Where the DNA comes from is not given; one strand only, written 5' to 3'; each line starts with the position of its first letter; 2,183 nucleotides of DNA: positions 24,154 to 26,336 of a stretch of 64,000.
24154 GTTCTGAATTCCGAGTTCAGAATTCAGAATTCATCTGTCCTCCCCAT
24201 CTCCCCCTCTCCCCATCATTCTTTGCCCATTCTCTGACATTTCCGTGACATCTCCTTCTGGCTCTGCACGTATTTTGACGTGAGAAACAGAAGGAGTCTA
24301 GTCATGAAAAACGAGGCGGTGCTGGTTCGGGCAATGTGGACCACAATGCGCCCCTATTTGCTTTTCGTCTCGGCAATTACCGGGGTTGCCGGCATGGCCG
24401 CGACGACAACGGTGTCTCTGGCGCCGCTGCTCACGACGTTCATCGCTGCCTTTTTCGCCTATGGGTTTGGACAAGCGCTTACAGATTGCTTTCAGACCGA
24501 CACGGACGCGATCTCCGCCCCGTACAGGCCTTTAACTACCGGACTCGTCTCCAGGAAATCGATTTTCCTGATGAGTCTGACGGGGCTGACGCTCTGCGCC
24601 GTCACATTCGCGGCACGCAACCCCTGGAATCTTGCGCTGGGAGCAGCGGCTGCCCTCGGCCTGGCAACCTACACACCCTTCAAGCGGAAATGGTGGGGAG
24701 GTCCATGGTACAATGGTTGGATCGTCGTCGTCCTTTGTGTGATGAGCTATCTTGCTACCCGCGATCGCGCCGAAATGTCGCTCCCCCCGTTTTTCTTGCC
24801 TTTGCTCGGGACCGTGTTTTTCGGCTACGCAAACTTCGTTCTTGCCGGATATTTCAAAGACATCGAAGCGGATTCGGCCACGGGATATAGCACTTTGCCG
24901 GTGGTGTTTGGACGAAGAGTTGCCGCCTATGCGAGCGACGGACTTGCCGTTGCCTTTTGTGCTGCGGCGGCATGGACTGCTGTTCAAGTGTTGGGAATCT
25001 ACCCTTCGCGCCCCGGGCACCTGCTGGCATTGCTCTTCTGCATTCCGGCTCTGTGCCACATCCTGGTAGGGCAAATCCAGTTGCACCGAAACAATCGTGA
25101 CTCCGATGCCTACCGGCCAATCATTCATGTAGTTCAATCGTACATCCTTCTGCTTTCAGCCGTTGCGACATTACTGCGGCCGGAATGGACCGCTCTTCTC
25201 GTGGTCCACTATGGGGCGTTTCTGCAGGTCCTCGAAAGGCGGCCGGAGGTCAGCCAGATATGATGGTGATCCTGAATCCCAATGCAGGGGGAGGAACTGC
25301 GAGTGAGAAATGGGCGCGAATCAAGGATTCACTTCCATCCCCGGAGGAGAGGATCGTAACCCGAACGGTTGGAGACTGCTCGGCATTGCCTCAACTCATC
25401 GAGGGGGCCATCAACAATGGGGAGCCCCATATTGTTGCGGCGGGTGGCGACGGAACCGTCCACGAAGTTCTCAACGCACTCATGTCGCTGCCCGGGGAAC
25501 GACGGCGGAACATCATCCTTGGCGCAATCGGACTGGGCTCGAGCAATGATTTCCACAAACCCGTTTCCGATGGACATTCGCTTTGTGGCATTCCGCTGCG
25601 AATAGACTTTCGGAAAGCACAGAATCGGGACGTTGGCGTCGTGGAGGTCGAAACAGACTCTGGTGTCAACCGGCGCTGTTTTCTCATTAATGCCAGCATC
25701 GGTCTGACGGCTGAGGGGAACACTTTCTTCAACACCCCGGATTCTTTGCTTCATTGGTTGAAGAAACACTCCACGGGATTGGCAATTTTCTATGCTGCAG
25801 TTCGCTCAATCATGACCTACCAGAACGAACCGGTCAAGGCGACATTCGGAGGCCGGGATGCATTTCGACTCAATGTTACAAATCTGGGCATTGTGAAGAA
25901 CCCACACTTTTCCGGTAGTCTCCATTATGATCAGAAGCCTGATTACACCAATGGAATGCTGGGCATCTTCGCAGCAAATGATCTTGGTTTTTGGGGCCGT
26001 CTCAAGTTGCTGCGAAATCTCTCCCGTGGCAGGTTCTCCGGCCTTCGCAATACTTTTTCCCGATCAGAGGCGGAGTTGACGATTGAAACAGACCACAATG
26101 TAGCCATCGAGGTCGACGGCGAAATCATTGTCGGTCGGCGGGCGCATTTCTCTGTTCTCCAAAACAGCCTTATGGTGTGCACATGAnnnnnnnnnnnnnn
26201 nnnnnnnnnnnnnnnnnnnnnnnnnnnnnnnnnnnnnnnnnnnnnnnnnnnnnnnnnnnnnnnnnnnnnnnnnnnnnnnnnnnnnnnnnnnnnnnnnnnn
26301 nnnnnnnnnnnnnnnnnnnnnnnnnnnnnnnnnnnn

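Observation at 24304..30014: Tightly coupled five-gene cluster: UbiA prenyltransferase / DAGK-type lipid kinase / PurM-like / SPT-like oxoamine synthase / B12-radical SAM. Candidate pathway for an undescribed membrane lipid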

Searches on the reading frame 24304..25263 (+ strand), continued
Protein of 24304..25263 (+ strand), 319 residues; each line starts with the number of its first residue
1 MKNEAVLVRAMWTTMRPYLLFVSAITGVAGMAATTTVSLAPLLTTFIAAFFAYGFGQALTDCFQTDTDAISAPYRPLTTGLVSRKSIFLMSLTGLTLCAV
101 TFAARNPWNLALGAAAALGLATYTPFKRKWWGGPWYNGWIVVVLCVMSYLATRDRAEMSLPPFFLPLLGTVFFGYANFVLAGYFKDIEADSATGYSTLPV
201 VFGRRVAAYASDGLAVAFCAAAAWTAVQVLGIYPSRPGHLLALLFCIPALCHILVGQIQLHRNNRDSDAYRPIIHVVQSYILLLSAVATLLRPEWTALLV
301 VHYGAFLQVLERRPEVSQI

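Call 92: find_encoding_contigs(protein=P0292, flank=10000, max_places=1)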
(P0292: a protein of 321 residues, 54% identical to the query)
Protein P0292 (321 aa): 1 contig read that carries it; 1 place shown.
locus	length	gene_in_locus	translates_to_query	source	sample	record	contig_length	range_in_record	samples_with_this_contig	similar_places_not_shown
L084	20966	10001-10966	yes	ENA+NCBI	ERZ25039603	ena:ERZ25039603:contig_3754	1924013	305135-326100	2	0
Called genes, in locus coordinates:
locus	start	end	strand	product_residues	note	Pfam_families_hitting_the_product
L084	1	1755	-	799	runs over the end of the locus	PF00672:HAMP, PF00989:PAS (weak), PF08448:PAS_4, PF08447:PAS_3 (weak), PF13426:PAS_9 (weak), PF07568:HisKA_2, PF02518:HATPase_c, PF13581:HATPase_c_2 (weak), +1 more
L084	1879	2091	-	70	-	-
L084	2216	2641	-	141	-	-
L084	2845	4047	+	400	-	PF13439:Glyco_transf_4, PF13579:Glyco_trans_4_4, PF20706:GT4-conflict (faint), PF00534:Glycos_transf_1, PF13692:Glyco_trans_1_4, PF13524:Glyco_trans_1_2 (weak)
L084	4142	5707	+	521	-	PF00515:TPR_1 (faint), PF07719:TPR_2 (faint), PF13428:TPR_14 (faint), PF13432:TPR_16 (faint), PF13174:TPR_6 (faint), PF13181:TPR_8 (faint), PF14559:TPR_19 (faint), PF13424:TPR_12 (faint)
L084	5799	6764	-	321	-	PF00248:Aldo_ket_red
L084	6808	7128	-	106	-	-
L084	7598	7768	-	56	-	-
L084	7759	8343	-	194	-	-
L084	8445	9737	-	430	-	PF18962:Por_Secre_tail (weak)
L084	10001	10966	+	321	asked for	PF01040:UbiA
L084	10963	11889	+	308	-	PF00781:DAGK_cat, PF19279:YegS_C (faint)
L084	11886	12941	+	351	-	PF00586:AIRS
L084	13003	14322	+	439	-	PF00155:Aminotran_1_2, PF01053:Cys_Met_Meta_PP (weak)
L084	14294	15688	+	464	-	PF04055:Radical_SAM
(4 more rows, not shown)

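Call 96: predict_structure(alignment_id=A3)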
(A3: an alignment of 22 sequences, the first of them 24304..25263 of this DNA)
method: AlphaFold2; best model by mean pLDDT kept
length: 319 residues; sequences in the alignment: 22
mean_pLDDT: 90.4   pTM: 0.91
mean pLDDT of the five models: 90.4, 88.8, 88.6, 87.7, 87.3
residues with pLDDT >= 90: 193; 70-90: 116; 50-70: 9; < 50: 1
segments of 3 or more residues with pLDDT < 50: none
pLDDT, mean of each block of 10 residues (from residue 1): 82 87 97 89 95 88 80 83 89 91 90 83 79 86 95 81 96 96 91 91 96 98 97 90 98 98 93 96 98 96 95 65
secondary structure, 60 per line:
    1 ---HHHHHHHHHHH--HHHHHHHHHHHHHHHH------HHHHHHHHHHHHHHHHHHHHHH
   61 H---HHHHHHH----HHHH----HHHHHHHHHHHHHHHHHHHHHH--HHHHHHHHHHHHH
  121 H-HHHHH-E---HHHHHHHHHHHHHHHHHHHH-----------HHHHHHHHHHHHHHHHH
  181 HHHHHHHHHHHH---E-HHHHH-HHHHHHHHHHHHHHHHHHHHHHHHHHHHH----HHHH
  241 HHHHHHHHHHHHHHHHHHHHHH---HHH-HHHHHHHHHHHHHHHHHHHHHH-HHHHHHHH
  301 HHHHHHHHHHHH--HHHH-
elements in order: H4-14 H17-32 H39-61 H65-71 H76-79 H84-105 H108-121 H123-127 H133-152 H164-192 H198-202 H204-232 H237-262 H270-291 H293-312 H315-318

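Call 98: fold_search(model_id=the predicted structure, library=pdb)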
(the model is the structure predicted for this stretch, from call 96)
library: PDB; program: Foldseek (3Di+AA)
matches with E <= 10: 664; with E <= 0.001: 14
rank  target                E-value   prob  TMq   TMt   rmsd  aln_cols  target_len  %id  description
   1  6m31_A                7.5e-09  1.00  0.64  0.71   4.7       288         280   18  Structural and Functional Insights into an Archaeal Lipid Synthase (released 2021-02-03)
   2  7bpu_A                1.4e-08  1.00  0.60  0.68   5.2       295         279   18  Structural and mechanistic insights into the biosynthesis of Digeranylgeranylglyceryl phosphate synthase in membranes (released 2021-04-14)
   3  4tq4_A                2.2e-07  1.00  0.61  0.67   7.0       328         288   17  Structure of a UbiA homolog from Archaeoglobus fulgidus bound to DMAPP and Mg2+ (released 2014-07-16)
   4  4tq4_C                5.0e-07  1.00  0.60  0.66   7.5       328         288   17  Structure of a UbiA homolog from Archaeoglobus fulgidus bound to DMAPP and Mg2+ (released 2014-07-16)
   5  4tq3_A                5.7e-07  1.00  0.60  0.67   7.2       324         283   17  Structure of a UbiA homolog from Archaeoglobus fulgidus bound to GPP and Mg2+ (released 2014-07-16)
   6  4tq4_D                6.0e-07  1.00  0.60  0.65   7.5       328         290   17  Structure of a UbiA homolog from Archaeoglobus fulgidus bound to DMAPP and Mg2+ (released 2014-07-16)
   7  4tq3_B                8.0e-07  1.00  0.60  0.67   7.3       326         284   17  Structure of a UbiA homolog from Archaeoglobus fulgidus bound to GPP and Mg2+ (released 2014-07-16)
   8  4tq4_B                1.7e-06  1.00  0.60  0.65   7.6       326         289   17  Structure of a UbiA homolog from Archaeoglobus fulgidus bound to DMAPP and Mg2+ (released 2014-07-16)
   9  4tq5                  3.2e-06  1.00  0.58  0.67   7.6       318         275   17  Structure of a UbiA homolog from Archaeoglobus fulgidus (released 2014-07-16)
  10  4tq6_B                1.2e-05  1.00  0.58  0.68   7.3       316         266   16  Structure of a UbiA homolog from Archaeoglobus fulgidus bound to Cd2+ (released 2014-07-16)
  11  4od5_A                1.8e-05  1.00  0.64  0.73   5.5       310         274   18  Substrate-bound structure of a UbiA homolog from Aeropyrum pernix K1 (released 2014-03-19)
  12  4tq6_A                2.4e-05  1.00  0.56  0.66   7.5       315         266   16  Structure of a UbiA homolog from Archaeoglobus fulgidus bound to Cd2+ (released 2014-07-16)
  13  4od4_A                4.0e-05  1.00  0.63  0.72   5.1       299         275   18  Apo structure of a UbiA homolog from Aeropyrum pernix K1 (released 2014-03-19)
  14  8j8j_A                3.1e-04  1.00  0.50  0.54  10.1       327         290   13  Membrane bound PRTase, C3 symmetry, donor bound (released 2024-02-07)
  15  8djk_B                1.3e-03  1.00  0.52  0.57   6.5       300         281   13  HMGCR-UBIAD1 Complex State 2 (released 2022-08-03)
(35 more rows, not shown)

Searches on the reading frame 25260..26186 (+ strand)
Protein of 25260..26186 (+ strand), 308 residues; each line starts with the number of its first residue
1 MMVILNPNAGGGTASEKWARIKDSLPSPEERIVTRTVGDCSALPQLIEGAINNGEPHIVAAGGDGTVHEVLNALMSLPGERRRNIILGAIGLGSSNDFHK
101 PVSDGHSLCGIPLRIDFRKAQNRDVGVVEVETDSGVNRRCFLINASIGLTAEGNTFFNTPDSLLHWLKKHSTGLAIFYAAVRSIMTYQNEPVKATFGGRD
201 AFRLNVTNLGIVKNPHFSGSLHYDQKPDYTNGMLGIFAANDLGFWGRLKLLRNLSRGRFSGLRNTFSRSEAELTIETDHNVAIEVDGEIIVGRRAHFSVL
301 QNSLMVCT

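Call 5: search_protein_families(library=pfam, proteins=[window:25260-26186:+], max_evalue=0.01)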
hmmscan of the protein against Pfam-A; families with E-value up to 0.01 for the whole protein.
window:25260-26186:+ (308 aa): 2 families
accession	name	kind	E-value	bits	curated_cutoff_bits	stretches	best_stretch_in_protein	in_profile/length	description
PF00781.29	DAGK_cat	-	1.4e-17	63.9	23.6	1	1-102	2-99/125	Diacylglycerol kinase catalytic domain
PF19279.4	YegS_C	-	0.0026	18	27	1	174-305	25-155/158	YegS C-terminal NAD kinase beta sandwich-like domain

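Call 6: search_protein_families(library=ncbifam, proteins=[window:25260-26186:+], max_evalue=0.01)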
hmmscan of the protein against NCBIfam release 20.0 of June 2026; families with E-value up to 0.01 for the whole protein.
window:25260-26186:+ (308 aa): 11 families
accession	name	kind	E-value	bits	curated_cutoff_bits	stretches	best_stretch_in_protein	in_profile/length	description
TIGR00147.1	TIGR00147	subfamily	9.9e-19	67.4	118.65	1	2-306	5-292/296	YegS/Rv2252/BmrU family lipid kinase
NF009604.0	PRK13057.1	equivalog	1.3e-18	67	274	1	3-307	13-293/302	lipid kinase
NF009602.0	PRK13054.1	equivalog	9.1e-16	57.8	284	1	44-306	46-290/301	lipid kinase YegS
TIGR03702.1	lip_kinase_YegS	equivalog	6.5e-13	48.4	387.45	1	45-305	43-285/295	lipid kinase YegS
NF002033.0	PRK00861.1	subfamily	7.4e-12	44.5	293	1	2-101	15-107/328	putative lipid kinase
NF009025.0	PRK12361.1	equivalog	1.3e-11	43.5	505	1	2-306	245-537/546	hypothetical protein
NF009605.0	PRK13059.1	equivalog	8.8e-10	38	313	1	49-288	51-271/295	putative lipid kinase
NF009603.0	PRK13055.1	subfamily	6.3e-07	28.6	342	1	2-100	6-101/335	diacylglycerol kinase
NF009874.0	PRK13337.1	equivalog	8.2e-07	28.2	385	1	49-103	53-103/305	diacylglycerol kinase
NF040993.1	MamU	equivalog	1.3e-05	24.8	400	1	57-304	62-290/296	lipid kinase MamU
NF008882.0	PRK11914.1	equivalog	0.00046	19.4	302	1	2-111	12-119/306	diacylglycerol kinase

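Call 30: search_solved_structures(query=window:25260-26186:+, max_evalue=0.01)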
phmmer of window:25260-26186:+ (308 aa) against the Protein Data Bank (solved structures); distinct sequences matched with E-value up to 0.01: 8.
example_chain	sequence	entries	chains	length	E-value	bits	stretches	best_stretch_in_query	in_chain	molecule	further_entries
2jgr_A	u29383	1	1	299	4.9e-06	29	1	44-116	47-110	YEGS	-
2bon_A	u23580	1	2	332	6.9e-06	28.5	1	44-116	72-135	LIPID KINASE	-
2p1r_A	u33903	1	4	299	3.9e-05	26.1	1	45-145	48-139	Lipid kinase yegS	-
4wrr_A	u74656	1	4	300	5.9e-05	25.5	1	2-302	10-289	putative diacylglycerol kinase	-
3s40_A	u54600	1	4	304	6.1e-05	25.4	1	2-302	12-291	diacylglycerol kinase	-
3t5p_A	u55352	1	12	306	6.4e-05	25.4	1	2-302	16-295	BmrU protein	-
2qv7_A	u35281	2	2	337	0.00036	22.9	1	33-110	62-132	Diacylglycerol Kinase DgkB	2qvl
4wer_A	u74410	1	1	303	0.0059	18.9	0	2-287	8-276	Diacylglycerol kinase catalytic domain protein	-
